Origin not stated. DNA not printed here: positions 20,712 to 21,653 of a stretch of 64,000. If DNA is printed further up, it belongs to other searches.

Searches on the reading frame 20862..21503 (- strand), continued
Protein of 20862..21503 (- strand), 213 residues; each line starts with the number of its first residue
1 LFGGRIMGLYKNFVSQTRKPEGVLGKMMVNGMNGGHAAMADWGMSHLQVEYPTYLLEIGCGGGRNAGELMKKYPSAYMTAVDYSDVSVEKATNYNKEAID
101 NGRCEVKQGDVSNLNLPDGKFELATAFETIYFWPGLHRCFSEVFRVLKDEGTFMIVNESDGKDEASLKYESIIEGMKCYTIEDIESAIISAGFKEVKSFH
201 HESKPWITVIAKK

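Call 60: find_encoding_contigs(protein=P0137, flank=800, max_places=6)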
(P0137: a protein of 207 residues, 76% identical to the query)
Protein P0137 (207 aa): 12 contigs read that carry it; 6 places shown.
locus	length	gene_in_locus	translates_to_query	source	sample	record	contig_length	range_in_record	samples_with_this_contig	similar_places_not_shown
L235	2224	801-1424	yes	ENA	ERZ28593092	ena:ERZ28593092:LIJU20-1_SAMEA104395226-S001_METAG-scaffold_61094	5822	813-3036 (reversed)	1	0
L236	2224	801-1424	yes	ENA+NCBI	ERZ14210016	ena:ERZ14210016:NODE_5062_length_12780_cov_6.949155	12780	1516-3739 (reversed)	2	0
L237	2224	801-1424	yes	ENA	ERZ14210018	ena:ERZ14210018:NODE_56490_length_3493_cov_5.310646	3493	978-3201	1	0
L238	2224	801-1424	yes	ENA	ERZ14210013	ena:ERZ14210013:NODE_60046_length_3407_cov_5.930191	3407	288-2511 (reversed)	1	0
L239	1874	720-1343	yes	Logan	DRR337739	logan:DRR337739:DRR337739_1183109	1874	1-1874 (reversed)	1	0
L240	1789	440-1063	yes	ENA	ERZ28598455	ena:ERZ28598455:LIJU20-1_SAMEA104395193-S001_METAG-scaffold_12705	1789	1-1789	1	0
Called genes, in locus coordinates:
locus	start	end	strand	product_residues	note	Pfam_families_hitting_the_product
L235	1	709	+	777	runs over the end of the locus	-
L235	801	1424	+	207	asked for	PF00891:Methyltransf_2 (weak), PF01209:Ubie_methyltran (weak), PF13489:Methyltransf_23, PF05175:MTS (weak), PF13847:Methyltransf_31, PF08241:Methyltransf_11, PF08242:Methyltransf_12, PF13649:Methyltransf_25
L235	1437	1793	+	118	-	-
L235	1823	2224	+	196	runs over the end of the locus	PF09605:Trep_Strep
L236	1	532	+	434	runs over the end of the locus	PF03952:Enolase_N, PF00113:Enolase_C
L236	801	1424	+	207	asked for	PF00891:Methyltransf_2 (weak), PF01209:Ubie_methyltran (weak), PF13489:Methyltransf_23, PF05175:MTS (weak), PF13847:Methyltransf_31, PF08241:Methyltransf_11, PF08242:Methyltransf_12, PF13649:Methyltransf_25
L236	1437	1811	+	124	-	PF00403:HMA (weak)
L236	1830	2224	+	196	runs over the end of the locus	PF09605:Trep_Strep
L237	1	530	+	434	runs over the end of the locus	PF03952:Enolase_N, PF00113:Enolase_C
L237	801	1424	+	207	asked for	PF00891:Methyltransf_2 (weak), PF01209:Ubie_methyltran (weak), PF13489:Methyltransf_23, PF05175:MTS (weak), PF13847:Methyltransf_31, PF08241:Methyltransf_11, PF08242:Methyltransf_12, PF13649:Methyltransf_25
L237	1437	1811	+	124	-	PF00403:HMA (weak)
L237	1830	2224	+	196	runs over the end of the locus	PF09605:Trep_Strep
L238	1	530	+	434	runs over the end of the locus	PF03952:Enolase_N, PF00113:Enolase_C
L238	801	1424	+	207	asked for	PF00891:Methyltransf_2 (weak), PF01209:Ubie_methyltran (weak), PF13489:Methyltransf_23, PF05175:MTS (weak), PF13847:Methyltransf_31, PF08241:Methyltransf_11, PF08242:Methyltransf_12, PF13649:Methyltransf_25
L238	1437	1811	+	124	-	PF00403:HMA (weak)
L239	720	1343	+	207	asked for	PF00891:Methyltransf_2 (weak), PF01209:Ubie_methyltran (weak), PF13489:Methyltransf_23, PF05175:MTS (weak), PF13847:Methyltransf_31, PF08241:Methyltransf_11, PF08242:Methyltransf_12, PF13649:Methyltransf_25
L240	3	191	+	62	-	?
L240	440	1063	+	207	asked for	PF00891:Methyltransf_2 (weak), PF01209:Ubie_methyltran (weak), PF13489:Methyltransf_23, PF05175:MTS (weak), PF13847:Methyltransf_31, PF08241:Methyltransf_11, PF08242:Methyltransf_12, PF13649:Methyltransf_25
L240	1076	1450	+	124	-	PF00403:HMA (weak)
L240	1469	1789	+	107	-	?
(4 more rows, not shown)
